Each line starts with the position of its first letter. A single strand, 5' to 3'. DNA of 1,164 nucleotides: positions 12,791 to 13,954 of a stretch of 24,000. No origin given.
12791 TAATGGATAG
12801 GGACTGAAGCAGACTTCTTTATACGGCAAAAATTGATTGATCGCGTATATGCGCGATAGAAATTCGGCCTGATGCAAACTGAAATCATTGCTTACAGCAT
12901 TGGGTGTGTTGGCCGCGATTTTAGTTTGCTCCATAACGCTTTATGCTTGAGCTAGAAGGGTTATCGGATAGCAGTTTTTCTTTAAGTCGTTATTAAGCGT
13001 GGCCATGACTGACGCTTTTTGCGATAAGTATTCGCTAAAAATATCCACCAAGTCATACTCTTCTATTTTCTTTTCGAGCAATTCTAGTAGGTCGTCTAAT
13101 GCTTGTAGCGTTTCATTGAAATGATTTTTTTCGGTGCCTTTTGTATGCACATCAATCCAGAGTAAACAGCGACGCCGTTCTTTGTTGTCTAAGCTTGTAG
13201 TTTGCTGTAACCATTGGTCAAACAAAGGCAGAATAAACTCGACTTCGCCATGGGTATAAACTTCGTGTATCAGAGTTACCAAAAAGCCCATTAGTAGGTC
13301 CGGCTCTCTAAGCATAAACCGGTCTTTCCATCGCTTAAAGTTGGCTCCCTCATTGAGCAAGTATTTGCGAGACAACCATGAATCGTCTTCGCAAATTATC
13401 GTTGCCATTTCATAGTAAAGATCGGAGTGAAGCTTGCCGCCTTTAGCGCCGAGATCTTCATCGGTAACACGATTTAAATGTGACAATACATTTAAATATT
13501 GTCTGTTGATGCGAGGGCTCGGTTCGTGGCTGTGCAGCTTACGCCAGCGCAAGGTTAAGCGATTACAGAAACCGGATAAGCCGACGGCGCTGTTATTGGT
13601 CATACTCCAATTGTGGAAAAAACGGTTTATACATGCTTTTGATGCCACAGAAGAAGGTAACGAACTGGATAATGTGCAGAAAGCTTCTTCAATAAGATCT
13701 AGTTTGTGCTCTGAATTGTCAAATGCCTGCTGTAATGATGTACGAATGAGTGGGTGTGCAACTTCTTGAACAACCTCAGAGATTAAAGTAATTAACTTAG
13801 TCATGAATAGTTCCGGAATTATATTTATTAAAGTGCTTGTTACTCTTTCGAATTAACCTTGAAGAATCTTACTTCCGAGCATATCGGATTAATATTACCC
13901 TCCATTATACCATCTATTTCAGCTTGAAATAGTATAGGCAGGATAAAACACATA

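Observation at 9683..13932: Orphan four-gene operon: HO-like protein, two different glutathione-synthetase-type ATP-grasp ligases, and a GT2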

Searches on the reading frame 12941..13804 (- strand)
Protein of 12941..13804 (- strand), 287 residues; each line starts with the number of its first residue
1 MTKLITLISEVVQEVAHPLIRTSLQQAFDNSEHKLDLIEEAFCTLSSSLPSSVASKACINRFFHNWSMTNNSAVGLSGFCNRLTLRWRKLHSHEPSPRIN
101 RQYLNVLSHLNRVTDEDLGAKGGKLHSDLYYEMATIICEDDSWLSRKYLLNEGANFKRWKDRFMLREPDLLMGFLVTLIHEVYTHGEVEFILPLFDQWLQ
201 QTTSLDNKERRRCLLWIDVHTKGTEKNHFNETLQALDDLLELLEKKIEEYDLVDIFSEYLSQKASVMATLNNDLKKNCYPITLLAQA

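Call 4: search_protein_families(library=pfam, proteins=[window:12941-13804:-], max_evalue=1)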
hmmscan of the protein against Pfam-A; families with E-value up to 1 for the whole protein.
window:12941-13804:- (287 aa): 0 families

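Call 5: search_protein_families(library=ncbifam, proteins=[window:12941-13804:-], max_evalue=1)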
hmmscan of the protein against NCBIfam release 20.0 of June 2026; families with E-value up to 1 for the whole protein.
window:12941-13804:- (287 aa): 1 family
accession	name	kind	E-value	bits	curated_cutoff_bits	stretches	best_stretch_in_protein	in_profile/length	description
NF003976.0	PRK05469.1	subfamily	0.092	11.6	255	1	212-285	8-78/409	tripeptide aminopeptidase PepT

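Call 10: search_solved_structures(query=window:12941-13804:-, max_evalue=10, show_alignments=1)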
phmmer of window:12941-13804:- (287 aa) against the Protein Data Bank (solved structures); distinct sequences matched with E-value up to 10: 0.

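Call 13: find_homologous_proteins(query=window:12941-13804:-)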
Query window:12941-13804:- (287 aa): 179 proteins with E <= 0.001 among 1147 candidates; the best 120 are listed.
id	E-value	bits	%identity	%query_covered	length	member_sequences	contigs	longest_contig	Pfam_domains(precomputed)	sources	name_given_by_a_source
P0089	3.6e-189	645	99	100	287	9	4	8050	-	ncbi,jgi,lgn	ncbi:MAG: hypothetical protein ACJATK_002221 [Paracoccaceae bacterium]|jgi:hypothetical protein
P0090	1.2e-160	551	84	100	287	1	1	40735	-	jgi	jgi:hypothetical protein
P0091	2.2e-134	465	72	100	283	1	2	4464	-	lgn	-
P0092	1.6e-132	459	72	100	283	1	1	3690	-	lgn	-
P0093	2.5e-124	432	67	100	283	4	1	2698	-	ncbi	-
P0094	3.3e-123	429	67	100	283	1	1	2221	-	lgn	-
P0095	4.3e-117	409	65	100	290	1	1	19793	-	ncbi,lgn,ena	-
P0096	2.9e-116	406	66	98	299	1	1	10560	-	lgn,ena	-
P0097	1.6e-93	331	56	94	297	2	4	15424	-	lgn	-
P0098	2.9e-93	330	57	98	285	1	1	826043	-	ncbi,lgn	-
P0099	8.1e-93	329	54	99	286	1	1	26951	-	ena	-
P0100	1.9e-92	328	55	94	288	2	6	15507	-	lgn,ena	-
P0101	1.3e-89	318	54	96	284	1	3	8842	-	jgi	jgi:hypothetical protein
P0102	5.2e-86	307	52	97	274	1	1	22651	-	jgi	jgi:hypothetical protein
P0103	4.0e-85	304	52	95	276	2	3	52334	-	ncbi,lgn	ncbi:MAG: hypothetical protein P8X74_02740 [Reinekea sp.]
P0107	9.5e-64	234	45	95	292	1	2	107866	-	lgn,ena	-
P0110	9.0e-63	230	44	93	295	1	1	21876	-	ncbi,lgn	ncbi:hypothetical protein [Endothiovibrio diazotrophicus]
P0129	2.7e-58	216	43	93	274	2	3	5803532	-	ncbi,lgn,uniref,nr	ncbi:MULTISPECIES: hypothetical protein [Pseudomonas]|uniref:Uncharacterized protein n=3 Tax=Pseudom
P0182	3.6e-55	205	42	92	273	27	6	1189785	-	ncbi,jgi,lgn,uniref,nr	ncbi:hypothetical protein [Burkholderia cenocepacia]|uniref:hypothetical protein n=1 Tax=Burkholderi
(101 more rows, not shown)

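Call 17: find_encoding_contigs(protein=P0129, flank=8000, max_places=2)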
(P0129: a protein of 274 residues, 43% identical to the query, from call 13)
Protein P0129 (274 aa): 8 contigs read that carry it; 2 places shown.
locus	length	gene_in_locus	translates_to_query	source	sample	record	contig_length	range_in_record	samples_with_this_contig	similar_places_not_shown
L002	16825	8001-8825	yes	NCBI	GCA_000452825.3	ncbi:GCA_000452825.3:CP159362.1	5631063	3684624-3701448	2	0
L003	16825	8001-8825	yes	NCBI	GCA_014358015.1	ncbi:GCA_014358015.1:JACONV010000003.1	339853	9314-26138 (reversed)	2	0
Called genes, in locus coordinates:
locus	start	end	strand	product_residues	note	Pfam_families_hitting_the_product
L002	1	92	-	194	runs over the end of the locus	-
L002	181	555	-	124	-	PF01396:Zn_ribbon_Top1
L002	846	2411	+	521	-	PF00989:PAS, PF08447:PAS_3, PF13426:PAS_9, PF00015:MCPsignal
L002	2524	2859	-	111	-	-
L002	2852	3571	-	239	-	PF13988:DUF4225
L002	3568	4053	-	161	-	PF05638:T6SS_HCP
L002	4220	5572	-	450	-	PF23917:DUF7256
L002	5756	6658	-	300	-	PF00126:HTH_1, PF03466:LysR_substrate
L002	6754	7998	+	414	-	PF07690:MFS_1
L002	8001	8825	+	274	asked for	-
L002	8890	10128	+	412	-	PF07690:MFS_1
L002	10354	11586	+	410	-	PF00155:Aminotran_1_2, PF00266:Aminotran_5 (faint), PF01041:DegT_DnrJ_EryC1, PF01053:Cys_Met_Meta_PP (weak)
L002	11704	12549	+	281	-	-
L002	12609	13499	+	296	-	PF13714:PEP_mutase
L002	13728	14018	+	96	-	-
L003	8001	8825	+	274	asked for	-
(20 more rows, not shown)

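Call 21: find_encoding_contigs(protein=P0182, flank=8000, max_places=2)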
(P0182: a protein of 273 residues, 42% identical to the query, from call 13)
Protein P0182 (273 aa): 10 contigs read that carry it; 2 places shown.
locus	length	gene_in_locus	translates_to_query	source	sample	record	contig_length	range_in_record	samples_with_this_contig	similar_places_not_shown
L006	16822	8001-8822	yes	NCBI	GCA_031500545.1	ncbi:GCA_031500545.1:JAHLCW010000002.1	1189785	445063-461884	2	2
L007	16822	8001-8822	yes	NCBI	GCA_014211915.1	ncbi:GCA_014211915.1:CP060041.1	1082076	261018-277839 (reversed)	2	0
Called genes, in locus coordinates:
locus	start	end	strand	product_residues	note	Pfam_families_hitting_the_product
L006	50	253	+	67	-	PF00313:CSD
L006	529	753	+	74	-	-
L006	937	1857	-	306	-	PF00126:HTH_1, PF03466:LysR_substrate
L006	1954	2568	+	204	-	PF07978:NIPSNAP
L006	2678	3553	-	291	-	PF00126:HTH_1, PF03466:LysR_substrate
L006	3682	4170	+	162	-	PF05163:DinB, PF12867:DinB_2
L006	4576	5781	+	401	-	PF07690:MFS_1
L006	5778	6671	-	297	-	PF00126:HTH_1, PF03466:LysR_substrate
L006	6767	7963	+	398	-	PF07690:MFS_1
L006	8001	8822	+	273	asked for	-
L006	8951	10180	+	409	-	PF00155:Aminotran_1_2, PF01041:DegT_DnrJ_EryC1, PF01053:Cys_Met_Meta_PP (weak)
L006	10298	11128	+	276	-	-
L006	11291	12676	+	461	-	PF00206:Lyase_1, PF10415:FumaraseC_C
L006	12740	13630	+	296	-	PF13714:PEP_mutase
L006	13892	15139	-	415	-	PF01071:GARS_A (weak), PF02655:ATP-grasp_3 (weak), PF13535:ATP-grasp_4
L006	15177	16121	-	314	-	-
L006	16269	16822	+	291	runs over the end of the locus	PF00126:HTH_1, PF03466:LysR_substrate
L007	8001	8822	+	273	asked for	-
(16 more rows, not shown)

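Call 25: predict_structure(alignment_id=A1)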
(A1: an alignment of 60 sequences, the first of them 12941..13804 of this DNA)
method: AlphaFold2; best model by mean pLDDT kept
length: 287 residues; sequences in the alignment: 60
mean_pLDDT: 94.2   pTM: 0.91
mean pLDDT of the five models: 94.2, 94.0, 93.8, 93.1, 93.0
residues with pLDDT >= 90: 255; 70-90: 18; 50-70: 14; < 50: 0
segments of 3 or more residues with pLDDT < 50: none
pLDDT, mean of each block of 10 residues (from residue 1): 96 98 99 98 87 79 97 94 97 94 98 91 86 96 98 98 97 98 98 97 95 96 95 98 98 99 99 87 59
secondary structure, 60 per line:
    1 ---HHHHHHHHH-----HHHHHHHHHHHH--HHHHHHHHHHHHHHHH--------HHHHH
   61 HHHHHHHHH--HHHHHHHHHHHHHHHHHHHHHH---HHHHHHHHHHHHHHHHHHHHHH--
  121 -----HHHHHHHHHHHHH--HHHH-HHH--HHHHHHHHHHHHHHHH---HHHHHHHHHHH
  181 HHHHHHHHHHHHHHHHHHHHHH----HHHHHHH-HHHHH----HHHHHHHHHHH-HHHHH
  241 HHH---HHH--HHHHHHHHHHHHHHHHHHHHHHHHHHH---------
elements in order: H4-12 H18-29 H32-47 H56-69 H72-93 H97-118 H126-138 H141-144 H151-166 H170-202 H207-213 H215-219 H224-234 H236-243 H252-278

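Call 29: fold_search(model_id=the predicted structure, library=pdb)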
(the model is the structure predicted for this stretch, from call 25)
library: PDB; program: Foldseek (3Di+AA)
matches with E <= 10: 639; with E <= 0.001: 0
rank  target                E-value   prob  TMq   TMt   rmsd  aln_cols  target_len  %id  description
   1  3b5p                  3.5e-03  1.00  0.52  0.62   7.6       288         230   14  Crystal structure of a cadd-like protein of unknown function (npun_f6505) from nostoc punctiforme pcc 73102 at 2.00 A re (released 2007-11-13)
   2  9prr_B                3.5e-03  1.00  0.47  0.50   6.8       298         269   13  X-ray crystal structure of Streptomyces cacaoi PolF in complex with iron and L-isoleucine (released 2025-10-15)
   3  9prr_A                3.9e-03  1.00  0.50  0.53   6.4       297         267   12  X-ray crystal structure of Streptomyces cacaoi PolF in complex with iron and L-isoleucine (released 2025-10-15)
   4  1rcw_A                5.2e-03  1.00  0.60  0.77   4.2       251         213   12  Crystal structure of CT610 from Chlamydia trachomatis (released 2004-05-04)
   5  3oql_C                6.9e-03  1.00  0.55  0.64   5.4       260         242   10  Crystal structure of a TenA homolog (PSPTO1738) from Pseudomonas syringae pv. tomato str. DC3000 at 2.54 A resolution (released 2010-10-06)
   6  9j27                  6.9e-03  1.00  0.44  0.47   8.1       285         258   13  Fe-SaPolF-L-isoleucine copmplex (released 2025-10-08)
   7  9j3v_B                7.5e-03  1.00  0.53  0.55   6.1       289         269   13  Fe2+/Fe2+ PolF-L-isoleucine complex (released 2025-10-08)
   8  9j3v_D                7.5e-03  1.00  0.49  0.53   8.5       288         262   11  Fe2+/Fe2+ PolF-L-isoleucine complex (released 2025-10-08)
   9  9mri_F                8.2e-03  1.00  0.53  0.57   6.1       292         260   13  X-ray crystal structure of Streptomyces cacaoi PolF bound to Zn(II) (released 2025-10-22)
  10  9pj2_B                8.5e-03  1.00  0.49  0.50   8.9       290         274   12  Crystal structure of non-haem diiron azetidine synthase from Streptomyces cacaoi var. asoensis complexed with iron, L- (released 2025-12-24)
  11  1rcw_B                8.9e-03  1.00  0.59  0.77   4.2       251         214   12  Crystal structure of CT610 from Chlamydia trachomatis (released 2004-05-04)
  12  7twa_C                1.0e-02  1.00  0.52  0.64   6.1       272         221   10  Crystal structure of apo BesC from Streptomyces cattleya (released 2022-04-13)
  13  9mri_D                1.0e-02  1.00  0.48  0.52   6.3       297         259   13  X-ray crystal structure of Streptomyces cacaoi PolF bound to Zn(II) (released 2025-10-22)
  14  9prr_C                1.1e-02  1.00  0.55  0.59   6.8       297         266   13  X-ray crystal structure of Streptomyces cacaoi PolF in complex with iron and L-isoleucine (released 2025-10-15)
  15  9pj2_F                1.1e-02  1.00  0.51  0.53   6.4       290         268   14  Crystal structure of non-haem diiron azetidine synthase from Streptomyces cacaoi var. asoensis complexed with iron, L- (released 2025-12-24)
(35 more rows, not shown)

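Call 33: search_protein_families(library=ncbifam, proteins=[L006:8951-10180:+, L006:10298-11128:+, L006:11291-12676:+, L006:12740-13630:+, L006:13892-15139:-, L006:15177-16121:-, L006:8001-8822:+, L006:6767-7963:+], max_evalue=0.001)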
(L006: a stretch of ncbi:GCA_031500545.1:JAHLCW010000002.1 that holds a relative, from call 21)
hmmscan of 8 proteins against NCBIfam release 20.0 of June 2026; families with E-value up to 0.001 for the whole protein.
L006:8951-10180:+ (409 aa): 81 families (the best 25 are shown)
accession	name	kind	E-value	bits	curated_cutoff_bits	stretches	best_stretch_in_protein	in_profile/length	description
NF041091.1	asp_aminotase_Arch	equivalog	6.5e-94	314.8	550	1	17-403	4-375/376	aspartate aminotransferase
NF004769.0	PRK06107.1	equivalog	4.7e-84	282.5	617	1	16-404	9-399/402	aspartate transaminase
NF041364.1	GntC_guanitoxin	equivalog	2.9e-75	253.4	415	1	45-402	3-356/356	guanitoxin biosynthesis PLP-dependent (S)-gamma-hydroxy-L-arginine cyclodehydratase GntC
NF005817.0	PRK07683.1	equivalog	3.3e-69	233.4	575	1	26-405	15-383/387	aminotransferase A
NF004770.0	PRK06108.1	subfamily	2.2e-68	230.9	422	1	19-405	16-394/396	pyridoxal phosphate-dependent aminotransferase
NF005816.0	PRK07682.1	equivalog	1.5e-60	204.8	620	1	14-406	7-386/390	aminotransferase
NF004975.0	PRK06348.1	equivalog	9.4e-60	202.6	549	1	30-401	19-381/384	pyridoxal phosphate-dependent aminotransferase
NF005855.0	PRK07777.1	equivalog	1.2e-57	196.1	553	1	40-400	28-385/391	pyridoxal phosphate-dependent aminotransferase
NF006569.0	PRK09082.1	subfamily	1.3e-57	195.6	420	1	41-400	31-384/386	methionine aminotransferase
NF006229.0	PRK08361.1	equivalog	2.1e-57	194.9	624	1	31-403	21-388/391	aspartate aminotransferase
NF005588.0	PRK07309.1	equivalog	4.3e-57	193.8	576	1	42-405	32-388/391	pyridoxal phosphate-dependent aminotransferase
NF005601.0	PRK07337.1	equivalog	1.1e-56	192.6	496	1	13-403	8-392/394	pyridoxal phosphate-dependent aminotransferase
NF006514.0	PRK08960.1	equivalog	3.7e-56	190.6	554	1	13-403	5-385/388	pyridoxal phosphate-dependent aminotransferase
NF006488.0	PRK08912.1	equivalog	1.1e-55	189.1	498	1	56-403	42-384/387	aminotransferase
NF004621.0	PRK05957.1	equivalog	1.1e-55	188.9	498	1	67-405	55-385/389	pyridoxal phosphate-dependent aminotransferase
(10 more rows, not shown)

L006:10298-11128:+ (276 aa): 0 families

L006:11291-12676:+ (461 aa): 18 families
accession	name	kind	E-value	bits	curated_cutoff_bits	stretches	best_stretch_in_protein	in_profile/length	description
TIGR00979.1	fumC_II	equivalog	9.8e-213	707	664.75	1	1-458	1-456/458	class II fumarate hydratase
NF009089.0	PRK12425.1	equivalog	5.7e-189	628.7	840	1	2-459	3-458/464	class II fumarate hydratase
NF008909.0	PRK12273.1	subfamily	6e-150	500.2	510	1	1-459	5-462/474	aspartate ammonia-lyase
TIGR00839.1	aspA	equivalog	1.2e-129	433.3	681.2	1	2-459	1-457/468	aspartate ammonia-lyase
NF011092.0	PRK14515.1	subfamily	1.2e-121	406.9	876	1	1-460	11-467/479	aspartate ammonia-lyase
TIGR00928.1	purB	equivalog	2.9e-22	79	326.2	1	131-410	89-360/436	adenylosuccinate lyase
TIGR02426.1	protocat_pcaB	equivalog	3.7e-18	65.6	355.75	1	129-346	89-295/338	3-carboxy-cis,cis-muconate cycloisomerase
NF006554.0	PRK09053.1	equivalog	4.8e-17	61.9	595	1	132-437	102-408/453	3-carboxy-cis,cis-muconate cycloisomerase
TIGR00838.1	argH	equivalog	2.1e-13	50.1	279.5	1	131-344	99-302/455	argininosuccinate lyase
NF006500.1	PRK08937.2-4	subfamily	3.1e-13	49.3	626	1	130-337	98-297/448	adenylosuccinate lyase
NF002563.0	PRK02186.1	subfamily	2e-11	42.9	625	1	133-429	510-795/890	argininosuccinate lyase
NF006764.0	PRK09285.1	equivalog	6.9e-11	41.2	446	1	137-330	121-308/456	adenylosuccinate lyase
NF052556.1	NtrsucLyaStm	equivalog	1.3e-10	40.7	650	1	73-347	59-328/466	nitrosuccinate lyase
NF004631.0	PRK05975.1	equivalog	8.4e-10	38.1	371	1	130-333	99-289/352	3-carboxy-cis,cis-muconate cycloisomerase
NF008964.0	PRK12308.1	equivalog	1.2e-08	33.8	657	1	134-345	104-305/624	argininosuccinate lyase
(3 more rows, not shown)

L006:12740-13630:+ (296 aa): 5 families
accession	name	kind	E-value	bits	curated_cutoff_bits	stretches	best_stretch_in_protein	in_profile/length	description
TIGR02320.1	PEP_mutase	equivalog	6.3e-125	415.9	319.55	1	11-295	1-283/284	phosphoenolpyruvate mutase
TIGR02321.1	Pphn_pyruv_hyd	equivalog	3.3e-44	151.1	374.4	1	9-291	5-275/290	phosphonopyruvate hydrolase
TIGR02317.1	prpB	equivalog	2e-33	115.8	354.4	1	8-277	2-255/285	methylisocitrate lyase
NF008455.0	PRK11320.1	equivalog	2.6e-26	92.6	353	1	28-274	19-259/295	methylisocitrate lyase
TIGR02319.1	CPEP_Pphonmut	equivalog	1.8e-14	53.7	420.05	1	10-271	7-249/294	carboxyvinyl-carboxyphosphonate phosphorylmutase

L006:13892-15139:- (415 aa): 21 families
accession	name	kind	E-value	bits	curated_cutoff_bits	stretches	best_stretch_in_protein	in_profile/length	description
NF002563.0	PRK02186.1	subfamily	3.5e-42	144.7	625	1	4-338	5-328/890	argininosuccinate lyase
NF005543.0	PRK07206.1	subfamily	2.2e-16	59.5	302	1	112-316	111-319/416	hypothetical protein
NF009404.0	PRK12767.1-3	equivalog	5.7e-15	55.1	316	1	102-315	104-311/344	carbamoyl phosphate synthase-like protein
NF009402.0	PRK12767.1-1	equivalog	1.8e-10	40.2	218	1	104-309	110-297/329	carbamoyl phosphate synthase-like protein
NF002378.0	PRK01372.1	subfamily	3.1e-09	36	243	1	103-219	94-198/305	D-alanine--D-alanine ligase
NF010623.0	PRK14016.1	subfamily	2.5e-07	29.2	877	1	107-220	212-315/871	cyanophycin synthetase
NF041595.1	dap_A_syn_DdaF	equivalog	2.6e-07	29.8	840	1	146-328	151-330/424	dapdiamide A synthase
NF009406.0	PRK12767.1-5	equivalog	5.8e-07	28.9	271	1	102-291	106-277/327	carbamoyl phosphate synthase-like protein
NF009405.0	PRK12767.1-4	equivalog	8.9e-07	28.2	390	1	104-289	107-270/320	carbamoyl phosphate synthase-like protein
TIGR00877.1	purD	equivalog_domain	1.2e-06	27.6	288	1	98-210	93-201/425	phosphoribosylamine--glycine ligase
TIGR02068.2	cya_phycin_syn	equivalog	1.2e-06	26.9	850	1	104-220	208-314/862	cyanophycin synthetase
TIGR01205.1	D_ala_D_alaTIGR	subfamily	2.2e-06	26.9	245.65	1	98-216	95-208/318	D-alanine--D-alanine ligase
TIGR00768.1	rimK_fam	subfamily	2.3e-05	23.9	143.4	1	105-181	83-157/276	RimK family alpha-L-glutamate ligase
NF005525.0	PRK07178.1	equivalog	3.3e-05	22.7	768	1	97-184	102-189/471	acetyl-CoA carboxylase biotin carboxylase subunit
NF006367.0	PRK08591.1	subfamily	3.6e-05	22.7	597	1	96-201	102-204/451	acetyl-CoA carboxylase biotin carboxylase subunit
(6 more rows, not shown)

L006:15177-16121:- (314 aa): 0 families

L006:8001-8822:+ (273 aa): 0 families

L006:6767-7963:+ (398 aa): 20 families
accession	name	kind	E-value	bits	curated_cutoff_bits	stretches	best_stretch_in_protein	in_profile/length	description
NF033135.1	cmx_cmrA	equivalog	5.8e-18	65.1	400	1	24-351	22-349/374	Cmx/CmrA family chloramphenicol efflux MFS transporter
TIGR00880.1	2_A_01_02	superfamily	2.9e-12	46.9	131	1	48-181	6-139/141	multidrug resistance protein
TIGR00895.1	2A0115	subfamily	3.3e-12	46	418.55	1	27-183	39-195/398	aromatic acid/H+ symport family MFS transporter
NF052292.1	efflux_CraA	equivalog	6.5e-11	41.9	725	1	9-183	19-193/409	chloramphenicol efflux MFS transporter CraA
NF007498.0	PRK10091.1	equivalog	3.3e-09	36.2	499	1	18-324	16-321/390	MFS transporter AraJ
NF002921.0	PRK03545.1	equivalog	1.1e-08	34.5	401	1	25-374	33-379/396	sugar transporter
TIGR00893.1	2A0114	subfamily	8.8e-07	28.2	395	1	30-180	19-169/399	D-galactonate transporter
NF053517.1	HbztTptrPcaK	equivalog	2.2e-06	26.9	770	1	14-183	28-197/437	4-hydroxybenzoate transporter PcaK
TIGR00711.1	efflux_EmrB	subfamily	3.7e-06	26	230.2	1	9-160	6-157/485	DHA2 family efflux MFS transporter permease subunit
NF008963.0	PRK12307.1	equivalog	7e-06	25.4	637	1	19-183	36-195/426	MFS transporter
NF003024.0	PRK03893.1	subfamily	9.3e-06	24.7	604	1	27-182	43-197/497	sialate:H+ symport family MFS transporter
TIGR00890.1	2A0111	subfamily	9.9e-06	24.7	374.85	1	15-171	215-373/377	oxalate/formate antiport family MFS transporter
NF053757.1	BclibactTpBcbE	equivalog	4.6e-05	22.5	600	1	27-348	24-358/394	bacillibactin exporter BcbE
NF008654.0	PRK11652.1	equivalog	7.8e-05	21.7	479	1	28-305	32-308/397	multidrug efflux MFS transporter EmrD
TIGR00896.1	CynX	subfamily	0.00042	19.5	406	0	21-172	16-167/355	CynX/NimT family MFS transporter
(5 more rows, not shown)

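Call 62: find_encoding_contigs(protein=window:12941-13804:-, flank=10000, max_places=4)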
Protein window:12941-13804:- (287 aa): 1 contig read that carries it; 1 place shown.
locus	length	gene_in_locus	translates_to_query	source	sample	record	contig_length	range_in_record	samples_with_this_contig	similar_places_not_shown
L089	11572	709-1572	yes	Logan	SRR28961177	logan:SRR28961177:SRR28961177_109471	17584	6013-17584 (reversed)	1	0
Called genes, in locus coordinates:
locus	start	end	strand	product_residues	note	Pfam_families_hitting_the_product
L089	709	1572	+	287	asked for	-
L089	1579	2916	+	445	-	PF28486:AnkG_N, PF14403:CP_ATPgrasp_2 (faint)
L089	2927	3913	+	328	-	PF08443:RimK, PF02955:GSH-S_ATP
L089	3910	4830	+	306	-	PF00535:Glycos_transf_2, PF10111:Glyco_tranf_2_2, PF13641:Glyco_tranf_2_3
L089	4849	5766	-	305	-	PF00535:Glycos_transf_2, PF10111:Glyco_tranf_2_2 (weak), PF13641:Glyco_tranf_2_3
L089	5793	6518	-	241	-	PF00561:Abhydrolase_1 (weak), PF12697:Abhydrolase_6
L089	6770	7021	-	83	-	PF13302:Acetyltransf_3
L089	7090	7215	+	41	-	-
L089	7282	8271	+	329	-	PF05598:DUF772, PF01609:DDE_Tnp_1 (weak)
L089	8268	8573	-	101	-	-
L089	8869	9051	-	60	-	-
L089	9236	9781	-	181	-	PF01694:Rhomboid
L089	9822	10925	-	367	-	PF00520:Ion_trans (weak), PF07885:Ion_trans_2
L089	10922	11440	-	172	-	-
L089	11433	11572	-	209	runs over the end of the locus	-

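Call 81: search_protein_families(library=padloc, proteins=[window:12941-13804:-], max_evalue=0.001)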
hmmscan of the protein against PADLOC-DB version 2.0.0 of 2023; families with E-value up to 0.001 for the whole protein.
window:12941-13804:- (287 aa): 0 families

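Call 85: find_encoding_contigs(protein=P0110, flank=7000, max_places=1)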
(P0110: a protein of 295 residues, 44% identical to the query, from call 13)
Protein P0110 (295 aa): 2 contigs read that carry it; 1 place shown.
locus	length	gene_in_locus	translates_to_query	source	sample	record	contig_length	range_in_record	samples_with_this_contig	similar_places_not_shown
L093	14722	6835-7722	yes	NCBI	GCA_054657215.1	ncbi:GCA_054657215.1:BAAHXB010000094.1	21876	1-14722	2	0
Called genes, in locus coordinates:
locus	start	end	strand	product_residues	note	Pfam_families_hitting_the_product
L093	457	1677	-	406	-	PF03781:FGE-sulfatase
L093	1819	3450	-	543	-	PF08357:SEFIR, PF13676:TIR_2, PF05729:NACHT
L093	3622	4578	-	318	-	-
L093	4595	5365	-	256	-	PF02585:PIG-L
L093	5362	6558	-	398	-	PF20706:GT4-conflict, PF00534:Glycos_transf_1, PF13692:Glyco_trans_1_4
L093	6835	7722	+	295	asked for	-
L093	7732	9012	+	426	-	PF28486:AnkG_N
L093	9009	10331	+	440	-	PF00501:AMP-binding, PF14535:AMP-binding_C_2 (weak)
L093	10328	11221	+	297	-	PF00535:Glycos_transf_2, PF10111:Glyco_tranf_2_2 (weak), PF13641:Glyco_tranf_2_3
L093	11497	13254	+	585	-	PF06739:SBBP (weak)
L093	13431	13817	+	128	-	PF01022:HTH_5, PF12840:HTH_20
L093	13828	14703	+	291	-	PF01135:PCMT (weak), PF01209:Ubie_methyltran, PF06325:PrmA (weak), PF13489:Methyltransf_23, PF13649:Methyltransf_25, PF13847:Methyltransf_31, PF08241:Methyltransf_11, PF08242:Methyltransf_12, +1 more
